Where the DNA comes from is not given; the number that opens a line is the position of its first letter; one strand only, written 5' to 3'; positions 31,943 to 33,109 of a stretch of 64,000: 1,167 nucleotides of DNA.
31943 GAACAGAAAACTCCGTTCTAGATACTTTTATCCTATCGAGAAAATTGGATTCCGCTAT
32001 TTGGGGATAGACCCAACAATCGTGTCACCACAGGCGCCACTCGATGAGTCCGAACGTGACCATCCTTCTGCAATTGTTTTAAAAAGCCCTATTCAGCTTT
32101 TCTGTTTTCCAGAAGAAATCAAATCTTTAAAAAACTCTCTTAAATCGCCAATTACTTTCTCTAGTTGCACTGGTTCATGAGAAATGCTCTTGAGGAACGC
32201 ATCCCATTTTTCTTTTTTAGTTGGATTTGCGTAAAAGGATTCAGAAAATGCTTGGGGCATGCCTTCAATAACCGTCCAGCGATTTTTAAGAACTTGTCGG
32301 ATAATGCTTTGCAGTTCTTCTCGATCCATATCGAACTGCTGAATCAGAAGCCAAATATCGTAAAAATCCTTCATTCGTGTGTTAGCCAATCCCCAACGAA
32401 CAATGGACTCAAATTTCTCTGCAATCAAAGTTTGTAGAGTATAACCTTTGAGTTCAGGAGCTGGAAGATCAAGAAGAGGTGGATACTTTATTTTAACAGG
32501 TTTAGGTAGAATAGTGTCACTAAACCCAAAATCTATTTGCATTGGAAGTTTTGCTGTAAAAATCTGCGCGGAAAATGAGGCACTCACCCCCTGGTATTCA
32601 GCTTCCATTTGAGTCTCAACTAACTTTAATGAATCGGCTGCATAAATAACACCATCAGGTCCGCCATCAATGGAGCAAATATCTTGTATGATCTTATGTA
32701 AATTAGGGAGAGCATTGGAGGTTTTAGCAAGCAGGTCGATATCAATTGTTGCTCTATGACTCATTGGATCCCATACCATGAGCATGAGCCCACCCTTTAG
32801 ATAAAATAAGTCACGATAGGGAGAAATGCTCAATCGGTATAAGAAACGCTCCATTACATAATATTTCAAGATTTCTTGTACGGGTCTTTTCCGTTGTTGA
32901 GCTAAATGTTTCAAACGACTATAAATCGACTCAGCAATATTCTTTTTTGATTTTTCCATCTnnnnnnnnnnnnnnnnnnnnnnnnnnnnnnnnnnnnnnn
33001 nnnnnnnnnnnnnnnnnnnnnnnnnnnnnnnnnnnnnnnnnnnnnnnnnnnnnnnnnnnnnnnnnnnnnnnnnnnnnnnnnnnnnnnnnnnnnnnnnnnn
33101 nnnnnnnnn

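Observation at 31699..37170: Q-box: a conserved palindrome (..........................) with a conserved flank precedes unrelated cargo units; arms show compensatory change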

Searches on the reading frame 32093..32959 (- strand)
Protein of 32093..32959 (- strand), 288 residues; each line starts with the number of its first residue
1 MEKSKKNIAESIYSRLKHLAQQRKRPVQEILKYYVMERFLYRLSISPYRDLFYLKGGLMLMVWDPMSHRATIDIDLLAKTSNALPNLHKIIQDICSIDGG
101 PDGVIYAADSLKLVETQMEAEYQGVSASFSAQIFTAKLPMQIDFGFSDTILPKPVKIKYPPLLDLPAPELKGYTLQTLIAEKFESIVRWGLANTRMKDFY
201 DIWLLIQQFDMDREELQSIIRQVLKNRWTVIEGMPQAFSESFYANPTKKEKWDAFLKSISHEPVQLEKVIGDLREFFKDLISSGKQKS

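Call 9: search_protein_families(library=pfam, proteins=[window:32093-32959:-], max_evalue=0.01)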
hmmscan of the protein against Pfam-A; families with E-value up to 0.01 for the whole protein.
window:32093-32959:- (288 aa): 2 families
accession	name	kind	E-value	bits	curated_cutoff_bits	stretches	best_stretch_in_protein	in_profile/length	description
PF08843.17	AbiEii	-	1.4e-40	140.2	22.5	1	38-262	1-226/238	Nucleotidyl transferase AbiEii toxin, Type IV TA system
PF14907.12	NTP_transf_5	-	0.0036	17.3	31.2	0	193-222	199-230/249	Uncharacterised nucleotidyltransferase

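Call 89: search_protein_families(library=padloc, proteins=[window:32093-32959:-], max_evalue=0.001)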
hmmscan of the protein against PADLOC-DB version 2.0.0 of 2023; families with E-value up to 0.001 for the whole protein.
window:32093-32959:- (288 aa): 18 families
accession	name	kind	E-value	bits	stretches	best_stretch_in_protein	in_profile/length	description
PDLC02288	AbiEii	-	3.5e-89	296.6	1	4-282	6-274/294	AbiEii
PDLC02312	AbiEii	-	3.9e-82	273.7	1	1-284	1-285/299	AbiEii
PDLC02291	AbiEii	-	1.7e-32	111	1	3-240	10-231/310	AbiEii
PDLC02326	AbiEii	-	4.3e-31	105.7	1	6-143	3-132/133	AbiEii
PDLC02319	AbiEii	-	1.3e-29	101.6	1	37-272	5-227/241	AbiEii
PDLC02304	AbiEii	-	2.9e-20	71.3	1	14-280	5-258/260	AbiEii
PDLC02320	AbiEii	-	3.3e-15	54.4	1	147-270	5-132/147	AbiEii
PDLC02314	AbiEii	-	3.5e-15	54.1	1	3-227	4-224/290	AbiEii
PDLC02306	AbiEii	-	2.8e-13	48.1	1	166-280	164-278/280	AbiEii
PDLC02311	AbiEii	-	8.7e-11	40.1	1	15-282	6-262/283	AbiEii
PDLC02310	AbiEii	-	2.6e-10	38.2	1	41-226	31-210/265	AbiEii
PDLC02329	AbiEii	-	6e-09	33.6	1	6-222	11-225/294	AbiEii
PDLC02308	AbiEii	-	2e-08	32.3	1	29-224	8-206/279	AbiEii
PDLC02323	AbiEii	-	3.3e-07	28.1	1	143-277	124-247/248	AbiEii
PDLC02292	AbiEii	-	1.1e-05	23.4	0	180-231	179-231/283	AbiEii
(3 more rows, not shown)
